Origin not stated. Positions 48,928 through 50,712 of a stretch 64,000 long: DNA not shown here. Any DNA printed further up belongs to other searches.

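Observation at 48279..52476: Compact cupredoxin + Cyc2-like porin-cytochrome + bd-like oxidase/cytochrome c module: candidate extracellular metal-oxidation (electron uptake) chain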

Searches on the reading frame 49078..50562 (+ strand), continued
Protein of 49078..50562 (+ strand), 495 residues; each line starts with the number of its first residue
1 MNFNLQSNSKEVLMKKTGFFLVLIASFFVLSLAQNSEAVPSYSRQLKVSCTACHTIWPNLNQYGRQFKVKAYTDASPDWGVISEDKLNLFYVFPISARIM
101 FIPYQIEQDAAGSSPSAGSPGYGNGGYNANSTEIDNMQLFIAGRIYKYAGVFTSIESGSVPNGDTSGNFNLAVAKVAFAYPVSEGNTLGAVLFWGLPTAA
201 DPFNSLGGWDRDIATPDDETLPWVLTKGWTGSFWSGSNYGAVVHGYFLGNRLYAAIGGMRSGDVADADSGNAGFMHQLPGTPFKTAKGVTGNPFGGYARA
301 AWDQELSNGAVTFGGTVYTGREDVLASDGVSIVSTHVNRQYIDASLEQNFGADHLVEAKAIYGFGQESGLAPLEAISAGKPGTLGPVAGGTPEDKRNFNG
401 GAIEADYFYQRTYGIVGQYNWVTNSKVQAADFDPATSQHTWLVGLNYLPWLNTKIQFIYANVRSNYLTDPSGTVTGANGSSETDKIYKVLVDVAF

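Call 74: search_protein_families(library=pfam, proteins=[L008:2203-3870:+, L013:4204-4974:+, L013:5426-6109:+, L013:6334-9483:+, L022:9447-10331:+, L022:4266-5654:+, L022:5399-6919:+, L024:6017-7474:+, L025:9459-10595:+, L020:2110-3462:-], max_evalue=0.0001)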
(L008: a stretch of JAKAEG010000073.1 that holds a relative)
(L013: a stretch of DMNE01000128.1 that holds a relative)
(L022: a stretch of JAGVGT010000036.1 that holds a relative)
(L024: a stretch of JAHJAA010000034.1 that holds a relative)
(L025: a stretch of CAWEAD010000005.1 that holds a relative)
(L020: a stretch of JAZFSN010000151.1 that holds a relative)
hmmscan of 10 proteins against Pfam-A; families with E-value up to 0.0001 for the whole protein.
L008:2203-3870:+ (556 aa): 2 families
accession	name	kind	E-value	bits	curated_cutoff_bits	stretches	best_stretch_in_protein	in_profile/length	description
PF00015.26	MCPsignal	-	2e-46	158.4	34.6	1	337-521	2-172/172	Methyl-accepting chemotaxis protein (MCP) signalling domain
PF00672.30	HAMP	-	1.4e-08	35.3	25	1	222-273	1-52/53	HAMP domain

L013:4204-4974:+ (257 aa): 0 families

L013:5426-6109:+ (228 aa): 1 family
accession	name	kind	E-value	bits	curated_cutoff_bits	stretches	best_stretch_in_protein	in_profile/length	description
PF03575.23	Peptidase_S51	-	1.1e-14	55.1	23.9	1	6-194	2-197/206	Peptidase family S51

L013:6334-9483:+ (1050 aa): 3 families
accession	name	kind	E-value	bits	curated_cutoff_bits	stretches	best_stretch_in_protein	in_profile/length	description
PF01869.26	BcrAD_BadFG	-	9.2e-75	252.1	31.5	2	7-266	1-271/271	BadF/BadG/BcrA/BcrD ATPase family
PF09989.15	DUF2229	-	2.2e-48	165.2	29.4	1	693-918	2-218/218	CoA enzyme activase uncharacterised domain (DUF2229)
PF01548.23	DEDD_Tnp_IS110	-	5.9e-05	23.3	29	0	334-405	1-68/155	Transposase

L022:9447-10331:+ (295 aa): 2 families
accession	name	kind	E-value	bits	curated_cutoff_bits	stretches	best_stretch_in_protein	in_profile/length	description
PF12156.14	ATPase-cat_bd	-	1e-14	55.4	27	1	8-57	2-51/86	Putative metal-binding domain of cation transport ATPase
PF00403.32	HMA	-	6.6e-11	42.9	24.8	1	93-151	3-61/62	Heavy-metal-associated domain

L022:4266-5654:+ (463 aa): 1 family
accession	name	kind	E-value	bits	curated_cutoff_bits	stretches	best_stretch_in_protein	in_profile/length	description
PF00115.25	COX1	-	8.3e-70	236.3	34.8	1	35-446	3-435/436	Cytochrome C and Quinol oxidase polypeptide I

L022:5399-6919:+ (507 aa): 3 families
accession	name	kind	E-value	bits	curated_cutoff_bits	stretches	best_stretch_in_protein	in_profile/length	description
PF02433.20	FixO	-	2.3e-40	138.9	29.6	1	141-246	42-147/219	Cytochrome C oxidase, mono-heme subunit/FixO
PF00034.26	Cytochrom_C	-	4.7e-22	79.5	21.3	2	411-504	2-90/90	Cytochrome c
PF13442.11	Cytochrome_CBB3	-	1.8e-21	76.7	27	2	291-381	2-68/68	Cytochrome C oxidase, cbb3-type, subunit III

L024:6017-7474:+ (486 aa): 1 family
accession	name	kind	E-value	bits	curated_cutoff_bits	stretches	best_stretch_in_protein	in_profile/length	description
PF01066.26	CDP-OH_P_transf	-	7.1e-12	46.4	22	1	241-408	3-146/152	CDP-alcohol phosphatidyltransferase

L025:9459-10595:+ (379 aa): 7 families
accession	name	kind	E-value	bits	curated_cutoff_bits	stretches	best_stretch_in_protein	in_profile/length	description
PF16363.11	GDP_Man_Dehyd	-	2.1e-92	310.5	27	1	31-350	1-331/332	GDP-mannose 4,6 dehydratase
PF01370.27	Epimerase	-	1.2e-68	231.5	20.9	1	30-278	1-240/240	NAD dependent epimerase/dehydratase family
PF04321.23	RmlD_sub_bind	-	1.7e-12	47.4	27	1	28-203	1-142/287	RmlD substrate binding domain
PF02719.21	Polysacc_synt_2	-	4.5e-10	39.6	20.2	1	30-138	1-115/293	Polysaccharide biosynthesis protein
PF01073.25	3Beta_HSD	-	9.6e-10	38.4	22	1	31-258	1-221/280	3-beta hydroxysteroid dehydrogenase/isomerase family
PF07993.18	NAD_binding_4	-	1.4e-09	38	20.1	1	32-214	1-205/258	Male sterility protein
PF00106.31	adh_short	-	4.9e-05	23.3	26.6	0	177-204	140-167/195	short chain dehydrogenase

L020:2110-3462:- (451 aa): 6 families
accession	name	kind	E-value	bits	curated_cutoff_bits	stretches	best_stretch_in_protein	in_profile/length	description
PF13447.11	Multi-haem_cyto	-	4.8e-24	85.5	21.9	1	176-314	97-238/269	Seven times multi-haem cytochrome CxxCH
PF14522.11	Cytochrome_C7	-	9.3e-11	41.8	24.8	0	137-202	14-67/67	Cytochrome c7 and related cytochrome c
PF22113.1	Mtrc-MtrF_II-IV_dom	-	1.1e-09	38.5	30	1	173-300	5-129/176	Outer membrane cytochrome MtrC/MtrF-like, domains II/IV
PF13435.11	Cytochrome_C554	-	2.8e-09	38.2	20.8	0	196-255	1-59/84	Cytochrome c554 and c-prime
PF09699.15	Paired_CXXCH_1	-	1.2e-05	25.3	20.6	0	37-73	6-40/41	Doubled CXXCH motif (Paired_CXXCH_1)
PF14537.11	Cytochrom_c3_2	-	1.3e-05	26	25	0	58-115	2-49/79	Cytochrome c3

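Call 76: find_homologous_proteins(query=L006:9472-11214:+, max_evalue=1e-10)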
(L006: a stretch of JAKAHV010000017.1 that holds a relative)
Query L006:9472-11214:+ (581 aa): 1686 proteins with E <= 1e-10 among 8000 candidates; the best 120 are listed.
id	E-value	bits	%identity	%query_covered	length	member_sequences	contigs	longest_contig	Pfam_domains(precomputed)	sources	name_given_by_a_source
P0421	0.0e+0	1283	100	100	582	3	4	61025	PF01654.23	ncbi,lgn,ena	-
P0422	0.0e+0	1141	88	100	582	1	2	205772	PF01654.23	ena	-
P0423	0.0e+0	1124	85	100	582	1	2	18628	PF01654.23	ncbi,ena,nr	ncbi:MAG: cytochrome ubiquinol oxidase subunit I [Nitrospiraceae bacterium]|nr:cytochrome ubiquinol 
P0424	0.0e+0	1081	81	100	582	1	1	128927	PF01654.23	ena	-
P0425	0.0e+0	1054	81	99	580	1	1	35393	PF01654.23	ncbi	ncbi:MAG: cytochrome ubiquinol oxidase subunit I [Thermodesulfovibrionales bacterium]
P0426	0.0e+0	1051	81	99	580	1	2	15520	PF01654.23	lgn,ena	-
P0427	0.0e+0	1051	80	99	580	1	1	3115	PF01654.23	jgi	jgi:cytochrome bd-type quinol oxidase subunit 1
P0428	0.0e+0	1048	80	99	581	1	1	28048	PF01654.23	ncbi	-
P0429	0.0e+0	1046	80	100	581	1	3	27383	PF01654.23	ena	-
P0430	0.0e+0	1046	80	99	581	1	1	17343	PF01654.23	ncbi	-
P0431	0.0e+0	1044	80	99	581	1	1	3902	PF01654.23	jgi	jgi:cytochrome d ubiquinol oxidase subunit I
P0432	0.0e+0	1044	79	100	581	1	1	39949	PF01654.23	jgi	jgi:cytochrome bd ubiquinol oxidase subunit I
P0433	0.0e+0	1044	80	99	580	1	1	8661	PF01654.23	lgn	-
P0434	0.0e+0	1036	79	100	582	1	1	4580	PF01654.23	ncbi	-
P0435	0.0e+0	1033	79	100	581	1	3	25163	PF01654.23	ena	-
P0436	0.0e+0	1031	80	99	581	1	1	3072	PF01654.23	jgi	jgi:cytochrome d ubiquinol oxidase subunit I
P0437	0.0e+0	1030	77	100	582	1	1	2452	PF01654.23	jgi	jgi:cytochrome d ubiquinol oxidase subunit I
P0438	0.0e+0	1029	79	99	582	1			PF01654.23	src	-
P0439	0.0e+0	1029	78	100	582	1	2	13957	PF01654.23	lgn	-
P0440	0.0e+0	1028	79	99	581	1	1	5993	PF01654.23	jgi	jgi:cytochrome d ubiquinol oxidase subunit I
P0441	0.0e+0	1026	78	99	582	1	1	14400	PF01654.23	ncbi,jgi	jgi:cytochrome d ubiquinol oxidase subunit I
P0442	0.0e+0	1025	79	99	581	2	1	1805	PF01654.23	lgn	-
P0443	0.0e+0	1024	78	99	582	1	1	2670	PF01654.23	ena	-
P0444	0.0e+0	1021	78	99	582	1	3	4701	PF01654.23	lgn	-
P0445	0.0e+0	1021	78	99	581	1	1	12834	PF01654.23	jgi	jgi:cytochrome bd ubiquinol oxidase subunit I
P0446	0.0e+0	1020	78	99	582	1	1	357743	PF01654.23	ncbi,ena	-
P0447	0.0e+0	1020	78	100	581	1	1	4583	PF01654.23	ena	-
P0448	0.0e+0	1019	78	99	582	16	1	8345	PF01654.23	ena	-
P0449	0.0e+0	1019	78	99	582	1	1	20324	PF01654.23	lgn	-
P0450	0.0e+0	1019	78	100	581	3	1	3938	PF01654.23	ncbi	-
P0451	0.0e+0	1018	78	99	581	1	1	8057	PF01654.23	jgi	jgi:cytochrome d ubiquinol oxidase subunit I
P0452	0.0e+0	1018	78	99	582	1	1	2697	PF01654.23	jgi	jgi:cytochrome bd-type quinol oxidase subunit 1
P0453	0.0e+0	1018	77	99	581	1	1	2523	PF01654.23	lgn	-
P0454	0.0e+0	1016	78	99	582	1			PF01654.23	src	-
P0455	0.0e+0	1014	78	99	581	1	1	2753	PF01654.23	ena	-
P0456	0.0e+0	1014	77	99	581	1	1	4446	PF01654.23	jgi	jgi:cytochrome d ubiquinol oxidase subunit I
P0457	0.0e+0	1012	77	100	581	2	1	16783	PF01654.23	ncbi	-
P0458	0.0e+0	1012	77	100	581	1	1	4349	PF01654.23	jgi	jgi:cytochrome d ubiquinol oxidase subunit I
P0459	0.0e+0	1012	77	99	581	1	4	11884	PF01654.23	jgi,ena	jgi:cytochrome bd-type quinol oxidase subunit 1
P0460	0.0e+0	1011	77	99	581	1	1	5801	PF01654.23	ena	-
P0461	0.0e+0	1011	77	100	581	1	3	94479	PF01654.23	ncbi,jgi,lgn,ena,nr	ncbi:MAG TPA: cytochrome ubiquinol oxidase subunit I [Nitrospirota bacterium]|nr:cytochrome ubiquino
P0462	0.0e+0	1011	77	100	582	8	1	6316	PF01654.23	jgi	jgi:cytochrome d ubiquinol oxidase subunit I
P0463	0.0e+0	1010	78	99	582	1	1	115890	PF01654.23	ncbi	-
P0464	3.8e-298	1008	77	99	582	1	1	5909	PF01654.23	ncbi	-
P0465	5.0e-298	1008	78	99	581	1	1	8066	PF01654.23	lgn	-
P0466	5.7e-298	1008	77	100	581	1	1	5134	PF01654.23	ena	-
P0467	2.2e-297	1006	74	99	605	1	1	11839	PF01654.23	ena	-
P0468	1.7e-295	1000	77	99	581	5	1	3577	PF01654.23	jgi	jgi:cytochrome bd-type quinol oxidase subunit 1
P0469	4.6e-295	998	77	99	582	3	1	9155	PF01654.23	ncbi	-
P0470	7.9e-295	998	77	99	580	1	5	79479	PF01654.23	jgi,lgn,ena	jgi:cytochrome bd-type quinol oxidase subunit 1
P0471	8.7e-295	997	77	99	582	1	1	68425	PF01654.23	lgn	-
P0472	2.1e-294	996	78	99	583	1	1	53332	PF01654.23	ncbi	-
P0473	4.0e-294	995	77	99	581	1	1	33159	PF01654.23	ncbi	-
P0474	1.4e-293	993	75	99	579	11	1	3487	PF01654.23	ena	-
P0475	2.0e-293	993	76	99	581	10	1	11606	PF01654.23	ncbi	-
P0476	5.1e-293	992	76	99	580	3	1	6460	PF01654.23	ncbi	-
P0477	5.3e-293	991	76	99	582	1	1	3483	PF01654.23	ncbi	-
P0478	7.7e-293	991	74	99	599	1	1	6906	PF01654.23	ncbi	-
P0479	9.7e-292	987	75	99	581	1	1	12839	PF01654.23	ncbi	-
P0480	1.4e-291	987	76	100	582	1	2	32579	PF01654.23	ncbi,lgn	-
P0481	1.4e-291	987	74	99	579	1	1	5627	PF01654.23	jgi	jgi:cytochrome d ubiquinol oxidase subunit I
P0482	7.7e-291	984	76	99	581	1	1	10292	PF01654.23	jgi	jgi:cytochrome bd-type quinol oxidase subunit 1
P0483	1.2e-290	984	74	100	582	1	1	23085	PF01654.23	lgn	-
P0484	7.4e-290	981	75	99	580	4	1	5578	PF01654.23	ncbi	-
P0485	1.1e-289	980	74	99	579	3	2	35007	PF01654.23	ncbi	-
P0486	4.0e-289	979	74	99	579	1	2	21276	PF01654.23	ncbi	-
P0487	1.2e-288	977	74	99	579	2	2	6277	PF01654.23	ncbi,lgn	-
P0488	1.6e-288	977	74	99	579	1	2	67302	PF01654.23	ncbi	-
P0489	3.3e-288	976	74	99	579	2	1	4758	PF01654.23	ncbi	-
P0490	7.9e-288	974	74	99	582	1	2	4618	PF01654.23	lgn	-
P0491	1.4e-287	974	74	99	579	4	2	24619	PF01654.23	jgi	jgi:cytochrome d ubiquinol oxidase subunit I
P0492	9.9e-287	971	73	100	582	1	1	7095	PF01654.23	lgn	-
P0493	1.4e-285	967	73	99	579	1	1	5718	PF01654.23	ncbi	-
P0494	7.7e-285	965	73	100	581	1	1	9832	PF01654.23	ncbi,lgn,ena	-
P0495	1.7e-284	963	72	100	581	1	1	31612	PF01654.23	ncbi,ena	-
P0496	1.4e-283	960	72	100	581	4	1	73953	PF01654.23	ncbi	-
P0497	1.7e-283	960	72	100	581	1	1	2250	PF01654.23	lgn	-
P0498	2.2e-283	960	72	99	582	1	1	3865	PF01654.23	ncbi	-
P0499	3.5e-283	959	73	99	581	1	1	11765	PF01654.23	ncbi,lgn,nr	ncbi:MAG: cytochrome ubiquinol oxidase subunit I [Nitrospirae bacterium]|nr:cytochrome ubiquinol oxi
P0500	4.7e-283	959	72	99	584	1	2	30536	PF01654.23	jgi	jgi:cytochrome bd-type quinol oxidase subunit 1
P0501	9.1e-283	958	72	99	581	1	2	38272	PF01654.23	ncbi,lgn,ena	-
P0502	3.8e-282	956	71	100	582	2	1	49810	PF01654.23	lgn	-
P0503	3.9e-282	956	72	100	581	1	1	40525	PF01654.23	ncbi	-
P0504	1.2e-281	954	72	100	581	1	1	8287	PF01654.23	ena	-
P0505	3.1e-281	953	71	100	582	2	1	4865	PF01654.23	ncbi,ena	ncbi:MAG: cytochrome ubiquinol oxidase subunit I [Nitrospirota bacterium]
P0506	5.7e-281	952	72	99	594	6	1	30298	PF01654.23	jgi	-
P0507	7.0e-281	951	71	99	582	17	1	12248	PF01654.23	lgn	-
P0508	3.3e-280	949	71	99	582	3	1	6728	PF01654.23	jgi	jgi:cytochrome bd-type quinol oxidase subunit 1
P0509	5.1e-280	949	71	99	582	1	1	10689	PF01654.23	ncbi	-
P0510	1.1e-278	944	70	99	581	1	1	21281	PF01654.23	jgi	-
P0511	1.3e-278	944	71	99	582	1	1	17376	PF01654.23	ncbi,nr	ncbi:MAG: cytochrome ubiquinol oxidase subunit I [Nitrospirae bacterium]|nr:cytochrome ubiquinol oxi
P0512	1.6e-278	944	71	99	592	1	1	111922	PF01654.23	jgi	jgi:cytochrome bd-type quinol oxidase subunit 1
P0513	2.4e-275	933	69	99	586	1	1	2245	PF01654.23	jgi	jgi:cytochrome bd-type quinol oxidase subunit 1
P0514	2.6e-274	930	69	99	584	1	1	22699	PF01654.23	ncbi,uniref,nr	ncbi:cytochrome ubiquinol oxidase subunit I [Candidatus Magnetobacterium casense]|uniref:Cytochrome 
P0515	4.8e-274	929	69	98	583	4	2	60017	PF01654.23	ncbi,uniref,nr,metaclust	ncbi:MAG: cytochrome ubiquinol oxidase subunit I [Nitrospirae bacterium]|uniref:cytochrome ubiquinol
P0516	1.1e-273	928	69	99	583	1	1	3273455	PF01654.23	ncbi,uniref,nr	ncbi:cytochrome ubiquinol oxidase subunit I [Candidatus Magnetomonas plexicatena]|uniref:cytochrome 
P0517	1.1e-272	924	69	99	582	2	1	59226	PF01654.23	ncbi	ncbi:MAG: cytochrome ubiquinol oxidase subunit I [Nitrospirota bacterium]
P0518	2.2e-272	923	69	99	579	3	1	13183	PF01654.23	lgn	-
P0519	6.0e-271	919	69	99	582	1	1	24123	PF01654.23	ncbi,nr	ncbi:MAG: cytochrome ubiquinol oxidase subunit I [Nitrospirae bacterium]|nr:cytochrome ubiquinol oxi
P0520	7.8e-271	918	69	99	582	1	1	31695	PF01654.23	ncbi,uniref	ncbi:cytochrome ubiquinol oxidase subunit I [Candidatus Magnetominusculus dajiuhuensis]|uniref:cytoc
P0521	7.9e-271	918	69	99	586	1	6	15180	PF01654.23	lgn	-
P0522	2.0e-270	917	68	99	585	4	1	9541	PF01654.23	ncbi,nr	ncbi:MAG: cytochrome ubiquinol oxidase subunit I [Nitrospirae bacterium]|nr:cytochrome ubiquinol oxi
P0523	2.0e-270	917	69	99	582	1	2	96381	PF01654.23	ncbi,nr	ncbi:MAG: cytochrome ubiquinol oxidase subunit I [Nitrospirae bacterium]|nr:cytochrome ubiquinol oxi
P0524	5.1e-270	916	68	100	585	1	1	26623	PF01654.23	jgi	jgi:cytochrome bd-type quinol oxidase subunit 1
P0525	7.0e-270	915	69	99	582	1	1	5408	PF01654.23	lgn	-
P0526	2.0e-269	914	69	99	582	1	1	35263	PF01654.23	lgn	-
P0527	2.5e-269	913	69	99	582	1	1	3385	PF01654.23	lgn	-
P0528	6.7e-267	905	68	99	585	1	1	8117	PF01654.23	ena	-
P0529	1.6e-265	901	68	100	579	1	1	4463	PF01654.23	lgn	-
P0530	8.1e-263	892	66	99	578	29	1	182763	PF01654.23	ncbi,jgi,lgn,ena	-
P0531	8.3e-262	888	67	98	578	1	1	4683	PF01654.23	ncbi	ncbi:MAG: cytochrome ubiquinol oxidase subunit I [Desulfatiglandales bacterium]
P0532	3.5e-261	886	64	99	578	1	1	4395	PF01654.23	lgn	-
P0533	2.7e-259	880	66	99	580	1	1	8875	PF01654.23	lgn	-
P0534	6.0e-259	879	66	98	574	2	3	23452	PF01654.23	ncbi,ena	-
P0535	1.4e-256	871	90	75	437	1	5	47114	PF01654.23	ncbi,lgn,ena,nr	ncbi:MAG: cytochrome ubiquinol oxidase subunit I [Nitrospiraceae bacterium]|nr:cytochrome ubiquinol 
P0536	1.5e-254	865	64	99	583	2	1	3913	PF01654.23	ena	-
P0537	1.5e-247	841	64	99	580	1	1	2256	PF01654.23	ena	-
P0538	1.7e-247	841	63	100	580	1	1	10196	PF01654.23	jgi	jgi:cytochrome bd-type quinol oxidase subunit 1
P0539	4.9e-247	840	63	99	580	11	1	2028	PF01654.23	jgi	jgi:cytochrome bd-type quinol oxidase subunit 1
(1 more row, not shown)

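Call 77: find_encoding_contigs(protein=P0516, flank=8000, max_places=1)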
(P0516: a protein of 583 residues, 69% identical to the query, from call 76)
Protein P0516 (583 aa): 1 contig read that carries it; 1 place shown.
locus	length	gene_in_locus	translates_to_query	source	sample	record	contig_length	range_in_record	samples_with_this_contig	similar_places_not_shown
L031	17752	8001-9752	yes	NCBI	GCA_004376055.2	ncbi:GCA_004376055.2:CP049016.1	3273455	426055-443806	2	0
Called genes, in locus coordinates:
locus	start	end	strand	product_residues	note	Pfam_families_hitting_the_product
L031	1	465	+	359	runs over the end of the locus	PF04205:FMN_bind (faint)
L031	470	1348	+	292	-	PF12801:Fer4_5, PF27538:NosR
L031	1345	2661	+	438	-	PF22842:Pel9A-like_beta_helix (faint), PF05048:NosD, PF13229:Beta_helix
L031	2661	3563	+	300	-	PF00005:ABC_tran, PF13304:AAA_21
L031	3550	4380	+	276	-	PF12679:ABC2_membrane_2, PF12730:ABC2_membrane_4 (weak)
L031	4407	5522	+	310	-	PF14686:fn3_3 (faint), PF13620:CarboxypepD_reg, PF13715:CarbopepD_reg_2 (weak), PF07610:DUF1573, PF22544:HYDIN_VesB_CFA65-like_Ig (weak)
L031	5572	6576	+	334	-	PF01841:Transglut_core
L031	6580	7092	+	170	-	PF08534:Redoxin, PF00578:AhpC-TSA, PF13098:Thioredoxin_2, PF13905:Thioredoxin_8 (weak)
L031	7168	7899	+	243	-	PF14686:fn3_3 (weak), PF13715:CarbopepD_reg_2 (weak), PF13620:CarboxypepD_reg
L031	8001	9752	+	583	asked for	PF01654:Cyt_bd_oxida_I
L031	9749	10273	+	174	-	PF00034:Cytochrom_C (weak)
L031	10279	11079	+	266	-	PF00034:Cytochrom_C (weak), PF13442:Cytochrome_CBB3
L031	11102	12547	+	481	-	PF00034:Cytochrom_C, PF13442:Cytochrome_CBB3, PF00034:Cytochrom_C, PF13442:Cytochrome_CBB3, PF09459:EB_dh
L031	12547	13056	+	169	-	PF05573:NosL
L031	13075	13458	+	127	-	-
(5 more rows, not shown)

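Call 78: find_encoding_contigs(protein=P0530, flank=8000, max_places=1)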
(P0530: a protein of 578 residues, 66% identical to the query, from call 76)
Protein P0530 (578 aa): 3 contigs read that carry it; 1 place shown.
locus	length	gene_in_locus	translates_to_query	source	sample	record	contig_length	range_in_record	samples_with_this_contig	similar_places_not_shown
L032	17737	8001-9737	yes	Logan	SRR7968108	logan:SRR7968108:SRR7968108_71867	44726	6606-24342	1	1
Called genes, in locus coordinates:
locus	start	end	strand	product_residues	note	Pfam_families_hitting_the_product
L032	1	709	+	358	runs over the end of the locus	PF04205:FMN_bind (weak)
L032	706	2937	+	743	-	PF12801:Fer4_5, PF27538:NosR, PF07602:DUF1565 (faint), PF05048:NosD, PF13229:Beta_helix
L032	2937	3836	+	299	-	PF00005:ABC_tran, PF13304:AAA_21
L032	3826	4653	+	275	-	PF12679:ABC2_membrane_2, PF12698:ABC2_membrane_3 (weak)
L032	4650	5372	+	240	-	PF14686:fn3_3 (faint), PF13715:CarbopepD_reg_2 (weak), PF13620:CarboxypepD_reg (weak)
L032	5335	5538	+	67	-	PF07610:DUF1573 (weak)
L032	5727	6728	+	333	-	PF01841:Transglut_core (weak)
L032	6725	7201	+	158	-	PF00578:AhpC-TSA, PF08534:Redoxin, PF13728:TraF (faint), PF13098:Thioredoxin_2, PF13905:Thioredoxin_8, PF05768:Glrx-like (weak)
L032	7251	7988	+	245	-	PF14686:fn3_3, PF13620:CarboxypepD_reg, PF13715:CarbopepD_reg_2, PF08308:PEGA (weak)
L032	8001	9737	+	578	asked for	PF01654:Cyt_bd_oxida_I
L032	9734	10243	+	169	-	-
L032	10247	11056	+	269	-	PF00034:Cytochrom_C (weak), PF13442:Cytochrome_CBB3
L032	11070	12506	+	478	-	PF00034:Cytochrom_C, PF13442:Cytochrome_CBB3, PF00034:Cytochrom_C, PF13442:Cytochrome_CBB3 (weak), PF09459:EB_dh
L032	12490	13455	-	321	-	PF02424:ApbE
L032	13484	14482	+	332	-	PF04055:Radical_SAM, PF16199:Radical_SAM_C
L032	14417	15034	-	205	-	PF13353:Fer4_12, PF04055:Radical_SAM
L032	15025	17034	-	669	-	PF13597:NRDD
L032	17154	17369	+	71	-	PF01206:TusA, PF10006:DUF2249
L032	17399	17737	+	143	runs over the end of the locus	PF01814:Hemerythrin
